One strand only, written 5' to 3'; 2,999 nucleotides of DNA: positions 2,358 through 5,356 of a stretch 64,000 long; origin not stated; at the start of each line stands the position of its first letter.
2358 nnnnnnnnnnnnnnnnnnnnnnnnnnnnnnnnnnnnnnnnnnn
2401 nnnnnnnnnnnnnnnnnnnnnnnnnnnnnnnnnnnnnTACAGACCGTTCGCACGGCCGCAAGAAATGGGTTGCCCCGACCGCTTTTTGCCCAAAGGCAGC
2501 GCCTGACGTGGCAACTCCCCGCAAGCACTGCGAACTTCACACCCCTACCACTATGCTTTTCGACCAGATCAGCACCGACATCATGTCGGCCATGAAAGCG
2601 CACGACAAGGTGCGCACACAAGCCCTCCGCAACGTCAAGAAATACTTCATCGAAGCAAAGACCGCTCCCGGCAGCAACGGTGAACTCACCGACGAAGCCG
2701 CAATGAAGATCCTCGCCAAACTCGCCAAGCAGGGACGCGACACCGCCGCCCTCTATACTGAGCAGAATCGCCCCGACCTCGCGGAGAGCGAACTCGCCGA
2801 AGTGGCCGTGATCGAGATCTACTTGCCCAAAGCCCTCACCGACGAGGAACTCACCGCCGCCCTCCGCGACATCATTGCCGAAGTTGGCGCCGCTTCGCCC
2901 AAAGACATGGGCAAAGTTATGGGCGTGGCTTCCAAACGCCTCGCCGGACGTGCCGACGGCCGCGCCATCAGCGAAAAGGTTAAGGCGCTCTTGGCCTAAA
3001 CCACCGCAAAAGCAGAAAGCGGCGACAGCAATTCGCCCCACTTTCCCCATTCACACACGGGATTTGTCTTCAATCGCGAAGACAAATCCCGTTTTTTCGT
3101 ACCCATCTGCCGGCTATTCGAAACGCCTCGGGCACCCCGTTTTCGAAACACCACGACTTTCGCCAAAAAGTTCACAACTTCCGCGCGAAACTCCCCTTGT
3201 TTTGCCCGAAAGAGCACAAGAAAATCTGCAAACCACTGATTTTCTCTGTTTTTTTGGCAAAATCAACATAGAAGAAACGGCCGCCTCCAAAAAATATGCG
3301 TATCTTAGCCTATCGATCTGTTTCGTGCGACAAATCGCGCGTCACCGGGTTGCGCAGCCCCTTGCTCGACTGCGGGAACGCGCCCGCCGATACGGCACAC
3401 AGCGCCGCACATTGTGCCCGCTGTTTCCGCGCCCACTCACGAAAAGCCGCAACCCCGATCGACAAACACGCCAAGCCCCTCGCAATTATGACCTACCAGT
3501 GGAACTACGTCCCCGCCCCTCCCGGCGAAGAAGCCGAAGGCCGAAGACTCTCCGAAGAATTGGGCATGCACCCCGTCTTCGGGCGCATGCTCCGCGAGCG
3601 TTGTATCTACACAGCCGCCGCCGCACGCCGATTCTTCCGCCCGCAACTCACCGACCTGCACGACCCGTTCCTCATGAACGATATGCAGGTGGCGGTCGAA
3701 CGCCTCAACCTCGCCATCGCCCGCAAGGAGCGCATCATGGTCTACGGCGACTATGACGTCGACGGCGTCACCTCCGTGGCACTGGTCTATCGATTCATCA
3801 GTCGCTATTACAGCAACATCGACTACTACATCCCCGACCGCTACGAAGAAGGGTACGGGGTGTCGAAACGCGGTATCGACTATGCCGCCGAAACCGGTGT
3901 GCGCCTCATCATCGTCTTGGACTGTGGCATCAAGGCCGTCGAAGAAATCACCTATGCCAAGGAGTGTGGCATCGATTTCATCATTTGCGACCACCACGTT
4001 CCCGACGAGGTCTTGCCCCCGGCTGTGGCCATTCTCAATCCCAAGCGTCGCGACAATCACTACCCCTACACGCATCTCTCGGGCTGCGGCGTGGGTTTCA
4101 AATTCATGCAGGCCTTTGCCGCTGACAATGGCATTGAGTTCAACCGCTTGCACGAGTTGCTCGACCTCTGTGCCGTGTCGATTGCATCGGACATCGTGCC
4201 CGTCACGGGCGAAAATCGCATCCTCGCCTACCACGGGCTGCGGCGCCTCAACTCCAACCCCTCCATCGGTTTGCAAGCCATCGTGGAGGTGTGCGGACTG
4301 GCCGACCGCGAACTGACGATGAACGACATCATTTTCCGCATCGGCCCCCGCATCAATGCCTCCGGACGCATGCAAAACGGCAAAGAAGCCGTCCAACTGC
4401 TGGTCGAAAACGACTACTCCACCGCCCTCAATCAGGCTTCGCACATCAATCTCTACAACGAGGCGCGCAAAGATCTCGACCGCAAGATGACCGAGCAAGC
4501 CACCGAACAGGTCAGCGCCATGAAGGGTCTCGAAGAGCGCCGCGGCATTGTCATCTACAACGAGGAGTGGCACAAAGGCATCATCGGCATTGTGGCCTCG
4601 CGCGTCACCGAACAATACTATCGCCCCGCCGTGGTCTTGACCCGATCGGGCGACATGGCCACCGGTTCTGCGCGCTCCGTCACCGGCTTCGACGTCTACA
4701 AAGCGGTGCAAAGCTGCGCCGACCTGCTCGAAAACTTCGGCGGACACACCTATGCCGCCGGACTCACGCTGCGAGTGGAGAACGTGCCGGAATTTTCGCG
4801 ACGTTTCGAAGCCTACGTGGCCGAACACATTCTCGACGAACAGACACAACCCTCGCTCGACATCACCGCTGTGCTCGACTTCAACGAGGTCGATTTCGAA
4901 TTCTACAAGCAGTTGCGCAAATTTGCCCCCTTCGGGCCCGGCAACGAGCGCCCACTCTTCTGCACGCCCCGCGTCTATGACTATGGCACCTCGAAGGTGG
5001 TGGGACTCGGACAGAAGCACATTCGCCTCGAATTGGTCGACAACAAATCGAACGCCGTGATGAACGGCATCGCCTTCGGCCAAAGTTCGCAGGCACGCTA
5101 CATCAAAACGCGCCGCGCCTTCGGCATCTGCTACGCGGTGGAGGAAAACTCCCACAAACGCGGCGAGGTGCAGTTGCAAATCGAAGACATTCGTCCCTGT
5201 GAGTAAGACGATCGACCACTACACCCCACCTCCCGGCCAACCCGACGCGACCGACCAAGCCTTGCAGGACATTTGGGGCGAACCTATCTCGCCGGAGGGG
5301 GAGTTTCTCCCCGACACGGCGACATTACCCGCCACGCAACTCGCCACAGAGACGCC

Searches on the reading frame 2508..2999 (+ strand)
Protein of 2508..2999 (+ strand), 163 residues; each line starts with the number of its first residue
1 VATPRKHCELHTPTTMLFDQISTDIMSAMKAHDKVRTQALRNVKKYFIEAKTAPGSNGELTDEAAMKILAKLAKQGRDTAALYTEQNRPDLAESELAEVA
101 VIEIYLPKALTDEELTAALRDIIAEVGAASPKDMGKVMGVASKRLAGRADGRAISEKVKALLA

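Call 11: search_protein_families(library=pfam, proteins=[window:2508-2999:+])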
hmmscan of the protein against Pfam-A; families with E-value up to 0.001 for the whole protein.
window:2508-2999:+ (163 aa): 1 family
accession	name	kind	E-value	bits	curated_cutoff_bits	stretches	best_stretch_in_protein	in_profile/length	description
PF09424.15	YqeY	-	1.7e-43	148.5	27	1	19-162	2-143/143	Yqey-like protein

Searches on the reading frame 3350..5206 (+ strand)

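Call 11: search_protein_families(library=pfam, proteins=[window:3350-5206:+])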
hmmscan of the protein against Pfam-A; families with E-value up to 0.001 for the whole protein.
window:3350-5206:+ (618 aa): 3 families
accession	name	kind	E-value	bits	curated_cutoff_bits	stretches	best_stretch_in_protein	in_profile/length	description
PF01368.27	DHH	-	2.6e-27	96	28.1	1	128-277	1-124/125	DHH family, N-terminal domain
PF17768.7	RecJ_OB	-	5.4e-20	71.9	27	1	507-613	3-107/107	RecJ OB domain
PF02272.25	DHHA1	-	3e-16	60.2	25.9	1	400-492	5-102/102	DHHA1 domain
